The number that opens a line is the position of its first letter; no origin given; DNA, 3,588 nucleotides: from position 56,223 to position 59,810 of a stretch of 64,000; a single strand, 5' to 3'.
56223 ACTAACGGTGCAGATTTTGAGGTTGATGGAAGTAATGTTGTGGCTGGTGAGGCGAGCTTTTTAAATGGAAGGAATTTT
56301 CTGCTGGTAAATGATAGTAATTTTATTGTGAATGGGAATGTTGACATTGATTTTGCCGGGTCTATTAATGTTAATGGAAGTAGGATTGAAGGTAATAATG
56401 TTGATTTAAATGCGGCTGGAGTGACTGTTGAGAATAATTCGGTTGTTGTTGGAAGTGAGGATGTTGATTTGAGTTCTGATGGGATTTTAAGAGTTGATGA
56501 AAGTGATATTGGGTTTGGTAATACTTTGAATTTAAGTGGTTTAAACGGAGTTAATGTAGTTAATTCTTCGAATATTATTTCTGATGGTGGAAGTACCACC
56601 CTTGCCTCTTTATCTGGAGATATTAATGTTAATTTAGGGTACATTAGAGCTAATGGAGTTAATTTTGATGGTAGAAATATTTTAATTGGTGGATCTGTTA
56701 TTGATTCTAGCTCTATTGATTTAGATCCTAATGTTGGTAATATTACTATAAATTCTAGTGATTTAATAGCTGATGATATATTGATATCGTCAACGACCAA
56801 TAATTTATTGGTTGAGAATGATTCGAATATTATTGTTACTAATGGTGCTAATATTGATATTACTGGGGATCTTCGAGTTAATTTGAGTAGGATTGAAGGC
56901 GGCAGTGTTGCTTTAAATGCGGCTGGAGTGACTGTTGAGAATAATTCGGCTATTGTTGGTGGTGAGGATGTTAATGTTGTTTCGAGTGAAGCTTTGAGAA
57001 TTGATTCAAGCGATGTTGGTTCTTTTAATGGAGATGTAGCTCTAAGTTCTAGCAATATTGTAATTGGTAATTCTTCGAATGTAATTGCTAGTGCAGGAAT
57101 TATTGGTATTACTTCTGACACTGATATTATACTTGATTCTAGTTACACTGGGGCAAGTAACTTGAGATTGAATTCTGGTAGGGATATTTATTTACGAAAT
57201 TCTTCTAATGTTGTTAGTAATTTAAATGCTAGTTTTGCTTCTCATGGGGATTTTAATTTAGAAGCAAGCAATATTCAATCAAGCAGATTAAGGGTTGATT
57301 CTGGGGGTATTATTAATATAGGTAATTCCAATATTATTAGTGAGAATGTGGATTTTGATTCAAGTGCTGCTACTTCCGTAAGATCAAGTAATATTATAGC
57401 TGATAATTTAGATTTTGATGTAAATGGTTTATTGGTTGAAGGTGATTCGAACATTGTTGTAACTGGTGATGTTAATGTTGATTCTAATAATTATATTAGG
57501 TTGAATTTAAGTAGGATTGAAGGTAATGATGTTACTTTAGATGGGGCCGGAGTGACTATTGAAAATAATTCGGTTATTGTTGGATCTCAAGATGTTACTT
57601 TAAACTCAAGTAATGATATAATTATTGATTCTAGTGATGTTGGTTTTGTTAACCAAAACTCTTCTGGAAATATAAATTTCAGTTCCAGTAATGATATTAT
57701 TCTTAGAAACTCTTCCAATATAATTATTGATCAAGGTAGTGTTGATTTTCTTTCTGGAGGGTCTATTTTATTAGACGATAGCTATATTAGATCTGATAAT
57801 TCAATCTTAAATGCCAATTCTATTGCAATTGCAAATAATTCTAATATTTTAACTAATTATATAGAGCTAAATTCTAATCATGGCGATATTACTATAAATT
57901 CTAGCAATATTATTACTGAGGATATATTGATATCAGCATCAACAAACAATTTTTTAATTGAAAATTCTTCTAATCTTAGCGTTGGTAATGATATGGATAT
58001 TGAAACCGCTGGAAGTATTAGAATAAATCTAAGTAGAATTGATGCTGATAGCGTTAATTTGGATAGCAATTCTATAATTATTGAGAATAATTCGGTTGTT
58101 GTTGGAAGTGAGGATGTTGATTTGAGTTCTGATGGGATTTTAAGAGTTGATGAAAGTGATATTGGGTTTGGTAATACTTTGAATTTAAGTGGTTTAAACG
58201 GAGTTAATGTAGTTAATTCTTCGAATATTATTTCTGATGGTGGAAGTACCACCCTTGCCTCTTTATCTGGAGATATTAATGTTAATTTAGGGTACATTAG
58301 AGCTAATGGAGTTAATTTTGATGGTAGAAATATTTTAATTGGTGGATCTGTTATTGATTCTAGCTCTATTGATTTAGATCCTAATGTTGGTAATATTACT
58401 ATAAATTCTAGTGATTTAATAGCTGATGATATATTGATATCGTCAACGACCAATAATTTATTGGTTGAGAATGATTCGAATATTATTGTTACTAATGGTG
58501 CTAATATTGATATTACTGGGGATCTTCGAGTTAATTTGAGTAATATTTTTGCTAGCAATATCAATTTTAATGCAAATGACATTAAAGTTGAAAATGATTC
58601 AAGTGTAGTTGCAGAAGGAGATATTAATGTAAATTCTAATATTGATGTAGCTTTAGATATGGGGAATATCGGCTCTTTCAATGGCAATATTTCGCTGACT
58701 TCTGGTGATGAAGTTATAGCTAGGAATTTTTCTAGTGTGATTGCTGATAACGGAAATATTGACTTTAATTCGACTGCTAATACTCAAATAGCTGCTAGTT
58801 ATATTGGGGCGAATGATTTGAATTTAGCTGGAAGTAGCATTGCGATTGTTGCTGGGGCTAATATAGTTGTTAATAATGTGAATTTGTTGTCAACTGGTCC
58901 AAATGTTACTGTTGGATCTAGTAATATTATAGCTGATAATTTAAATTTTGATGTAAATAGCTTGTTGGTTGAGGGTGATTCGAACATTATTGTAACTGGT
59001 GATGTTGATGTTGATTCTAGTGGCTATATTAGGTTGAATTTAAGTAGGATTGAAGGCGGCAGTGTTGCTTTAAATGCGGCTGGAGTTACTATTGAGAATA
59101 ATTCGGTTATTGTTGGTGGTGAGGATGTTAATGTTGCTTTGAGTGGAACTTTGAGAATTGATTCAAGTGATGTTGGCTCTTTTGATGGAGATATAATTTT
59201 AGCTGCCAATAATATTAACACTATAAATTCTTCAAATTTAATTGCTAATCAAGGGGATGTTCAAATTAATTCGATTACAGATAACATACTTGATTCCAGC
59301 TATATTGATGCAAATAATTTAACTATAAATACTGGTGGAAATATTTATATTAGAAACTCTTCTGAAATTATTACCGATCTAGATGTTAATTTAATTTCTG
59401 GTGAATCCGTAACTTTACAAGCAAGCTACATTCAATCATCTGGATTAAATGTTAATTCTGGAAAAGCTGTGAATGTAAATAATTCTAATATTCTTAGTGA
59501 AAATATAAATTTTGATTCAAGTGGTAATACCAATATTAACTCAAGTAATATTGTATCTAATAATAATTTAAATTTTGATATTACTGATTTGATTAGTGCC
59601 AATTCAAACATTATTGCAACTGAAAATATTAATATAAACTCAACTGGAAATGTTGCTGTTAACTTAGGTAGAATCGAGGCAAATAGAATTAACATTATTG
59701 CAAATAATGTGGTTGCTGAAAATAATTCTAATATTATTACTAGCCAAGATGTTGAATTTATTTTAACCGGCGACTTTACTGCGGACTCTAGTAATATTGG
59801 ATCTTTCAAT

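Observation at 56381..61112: Near-identical in-frame DNA cassettes reshuffled inside the exoprotein gene at one conserved junction motif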

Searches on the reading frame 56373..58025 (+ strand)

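Call 14: search_protein_families(library=pfam, proteins=[window:56373-58025:+], max_evalue=1)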
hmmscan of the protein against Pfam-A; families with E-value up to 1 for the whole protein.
window:56373-58025:+ (551 aa): 3 families
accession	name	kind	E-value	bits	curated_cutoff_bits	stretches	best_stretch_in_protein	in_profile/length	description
PF24639.1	DUF7634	-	0.1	13.4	27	0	493-535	41-83/89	Domain of unknown function (DUF7634)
PF20980.2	lpg1496_N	-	0.13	12.6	27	1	128-191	37-100/134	lpg1496 N-terminal domain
PF19906.4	CGDB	-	0.27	11.5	27.6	0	366-412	24-70/112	C-glycoside deglycosidase beta subunit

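Call 15: search_protein_families(library=ncbifam, proteins=[window:56373-58025:+], max_evalue=1)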
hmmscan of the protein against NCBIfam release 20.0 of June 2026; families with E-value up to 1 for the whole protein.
window:56373-58025:+ (551 aa): 0 families

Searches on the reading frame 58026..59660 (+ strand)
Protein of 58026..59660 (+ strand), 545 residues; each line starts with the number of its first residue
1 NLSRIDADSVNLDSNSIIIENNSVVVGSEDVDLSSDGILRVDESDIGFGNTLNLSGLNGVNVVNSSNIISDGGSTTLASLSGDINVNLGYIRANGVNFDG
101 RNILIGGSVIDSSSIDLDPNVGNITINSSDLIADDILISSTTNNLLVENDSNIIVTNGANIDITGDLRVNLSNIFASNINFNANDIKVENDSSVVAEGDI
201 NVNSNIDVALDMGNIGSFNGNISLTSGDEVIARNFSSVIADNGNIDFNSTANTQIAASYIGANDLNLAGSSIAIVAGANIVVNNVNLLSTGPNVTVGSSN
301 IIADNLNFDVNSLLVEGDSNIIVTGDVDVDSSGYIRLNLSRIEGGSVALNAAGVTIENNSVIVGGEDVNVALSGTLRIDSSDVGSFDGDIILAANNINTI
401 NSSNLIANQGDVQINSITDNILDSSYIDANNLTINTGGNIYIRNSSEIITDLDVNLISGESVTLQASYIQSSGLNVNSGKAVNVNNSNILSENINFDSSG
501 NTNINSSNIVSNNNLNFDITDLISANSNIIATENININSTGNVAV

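Call 26: find_homologous_proteins(query=window:58026-59660:+, max_evalue=0.00001)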
Query window:58026-59660:+: 8000 candidates shared short words with the query, none scored E <= 0.00001.
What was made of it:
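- Tried and rejected: The search with U4-U6 found nothing (call 26).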
